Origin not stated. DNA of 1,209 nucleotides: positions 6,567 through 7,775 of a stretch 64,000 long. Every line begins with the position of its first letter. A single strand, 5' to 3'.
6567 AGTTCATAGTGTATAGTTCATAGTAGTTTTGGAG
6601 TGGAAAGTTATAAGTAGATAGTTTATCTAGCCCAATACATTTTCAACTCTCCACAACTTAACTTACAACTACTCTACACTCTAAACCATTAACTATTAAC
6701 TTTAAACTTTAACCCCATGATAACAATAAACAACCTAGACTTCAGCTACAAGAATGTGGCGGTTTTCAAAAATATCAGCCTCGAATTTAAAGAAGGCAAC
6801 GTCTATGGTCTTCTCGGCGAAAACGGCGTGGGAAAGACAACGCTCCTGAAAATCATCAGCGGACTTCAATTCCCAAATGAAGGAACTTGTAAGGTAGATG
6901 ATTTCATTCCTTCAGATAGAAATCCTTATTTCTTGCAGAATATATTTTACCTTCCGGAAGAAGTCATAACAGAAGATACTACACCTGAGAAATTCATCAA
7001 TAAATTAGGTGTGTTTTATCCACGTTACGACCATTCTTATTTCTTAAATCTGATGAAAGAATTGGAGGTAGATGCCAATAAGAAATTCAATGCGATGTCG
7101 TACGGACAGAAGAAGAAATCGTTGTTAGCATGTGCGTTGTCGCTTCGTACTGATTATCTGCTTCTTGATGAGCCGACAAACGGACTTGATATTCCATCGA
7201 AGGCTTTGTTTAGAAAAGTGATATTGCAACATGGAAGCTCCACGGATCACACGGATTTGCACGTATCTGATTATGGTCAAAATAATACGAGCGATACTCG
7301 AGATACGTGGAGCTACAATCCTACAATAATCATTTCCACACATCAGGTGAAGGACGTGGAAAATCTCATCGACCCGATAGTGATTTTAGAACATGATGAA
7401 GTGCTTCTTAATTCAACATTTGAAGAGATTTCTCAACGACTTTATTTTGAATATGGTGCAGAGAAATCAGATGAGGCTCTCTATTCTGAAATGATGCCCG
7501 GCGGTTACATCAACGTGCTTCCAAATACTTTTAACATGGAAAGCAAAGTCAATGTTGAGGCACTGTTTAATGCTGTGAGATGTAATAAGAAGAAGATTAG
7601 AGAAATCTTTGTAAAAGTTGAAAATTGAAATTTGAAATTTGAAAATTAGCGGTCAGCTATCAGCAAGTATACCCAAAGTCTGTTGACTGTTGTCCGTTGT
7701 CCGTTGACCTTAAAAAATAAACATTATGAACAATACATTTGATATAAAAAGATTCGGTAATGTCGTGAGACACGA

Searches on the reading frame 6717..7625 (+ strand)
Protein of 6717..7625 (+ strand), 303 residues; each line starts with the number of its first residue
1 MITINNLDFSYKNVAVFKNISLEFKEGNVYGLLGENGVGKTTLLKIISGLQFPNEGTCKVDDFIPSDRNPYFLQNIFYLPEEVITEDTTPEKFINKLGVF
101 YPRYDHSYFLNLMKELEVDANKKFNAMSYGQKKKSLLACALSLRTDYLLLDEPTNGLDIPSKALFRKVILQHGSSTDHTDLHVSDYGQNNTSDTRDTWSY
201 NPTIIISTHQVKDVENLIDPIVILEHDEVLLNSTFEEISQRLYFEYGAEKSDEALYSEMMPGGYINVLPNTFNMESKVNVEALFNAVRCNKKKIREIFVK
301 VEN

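Call 52: find_homologous_proteins(query=window:6717-7625:+, max_evalue=1e-20)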
Query window:6717-7625:+ (303 aa): 7993 proteins with E <= 1e-20 among 8000 candidates; the best 120 are listed.
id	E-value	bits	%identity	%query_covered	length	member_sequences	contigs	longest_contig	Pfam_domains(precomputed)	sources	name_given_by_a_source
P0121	6.2e-190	648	96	99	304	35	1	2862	PF00005.34,PF13304.13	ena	-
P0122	4.5e-172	589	91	100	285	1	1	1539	PF00005.34,PF13304.13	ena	-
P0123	1.1e-170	585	88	99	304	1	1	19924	PF00005.34,PF13304.13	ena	-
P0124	3.6e-169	580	91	98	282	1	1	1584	PF00005.34,PF13304.13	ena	-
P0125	3.8e-169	580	90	99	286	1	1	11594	PF00005.34,PF13304.13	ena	-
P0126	4.6e-169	579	90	99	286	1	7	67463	PF00005.34,PF13304.13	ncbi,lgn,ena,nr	ncbi:MAG: ABC transporter ATP-binding protein [Bacteroidales bacterium]|nr:ABC transporter ATP-bindi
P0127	4.7e-169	579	89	100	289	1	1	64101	PF00005.34,PF13304.13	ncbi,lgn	-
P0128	6.2e-169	579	91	99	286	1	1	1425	PF00005.34,PF13304.13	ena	-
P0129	8.5e-169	578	89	99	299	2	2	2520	PF00005.34,PF13304.13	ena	-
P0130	9.3e-169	578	89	100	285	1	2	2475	PF00005.34,PF13304.13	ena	-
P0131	1.7e-168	577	90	100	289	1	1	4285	PF00005.34,PF13304.13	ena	-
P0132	2.0e-168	577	89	100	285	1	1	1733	PF00005.34,PF13304.13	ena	-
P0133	2.4e-168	577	91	99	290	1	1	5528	PF00005.34,PF13304.13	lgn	-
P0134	4.3e-168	576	89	100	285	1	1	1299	PF00005.34,PF13304.13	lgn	-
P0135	4.3e-168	576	90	99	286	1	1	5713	PF00005.34,PF13304.13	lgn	-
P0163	1.2e-165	568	88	100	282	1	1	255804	PF00005.34,PF13304.13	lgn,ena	-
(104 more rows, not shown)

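Call 54: find_encoding_contigs(protein=P0163, flank=200, max_places=1)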
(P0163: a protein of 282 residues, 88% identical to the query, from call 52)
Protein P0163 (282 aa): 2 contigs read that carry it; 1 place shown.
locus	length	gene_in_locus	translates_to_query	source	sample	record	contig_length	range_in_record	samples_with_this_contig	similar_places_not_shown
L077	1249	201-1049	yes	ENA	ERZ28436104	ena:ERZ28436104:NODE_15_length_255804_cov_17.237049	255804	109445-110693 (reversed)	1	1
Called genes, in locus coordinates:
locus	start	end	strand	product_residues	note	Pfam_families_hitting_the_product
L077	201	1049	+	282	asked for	PF00005:ABC_tran, PF13304:AAA_21 (faint)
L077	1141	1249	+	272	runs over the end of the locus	-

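Call 55: find_encoding_contigs(protein=P0126, flank=200, max_places=1)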
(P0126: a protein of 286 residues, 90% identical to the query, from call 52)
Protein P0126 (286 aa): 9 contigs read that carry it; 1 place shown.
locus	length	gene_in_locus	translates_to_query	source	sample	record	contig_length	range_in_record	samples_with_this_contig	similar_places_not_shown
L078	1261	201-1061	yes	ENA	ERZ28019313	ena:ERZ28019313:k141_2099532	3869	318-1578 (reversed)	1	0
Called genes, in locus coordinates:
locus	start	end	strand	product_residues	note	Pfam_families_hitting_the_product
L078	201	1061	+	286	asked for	PF00005:ABC_tran, PF13304:AAA_21 (faint)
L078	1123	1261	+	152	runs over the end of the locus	?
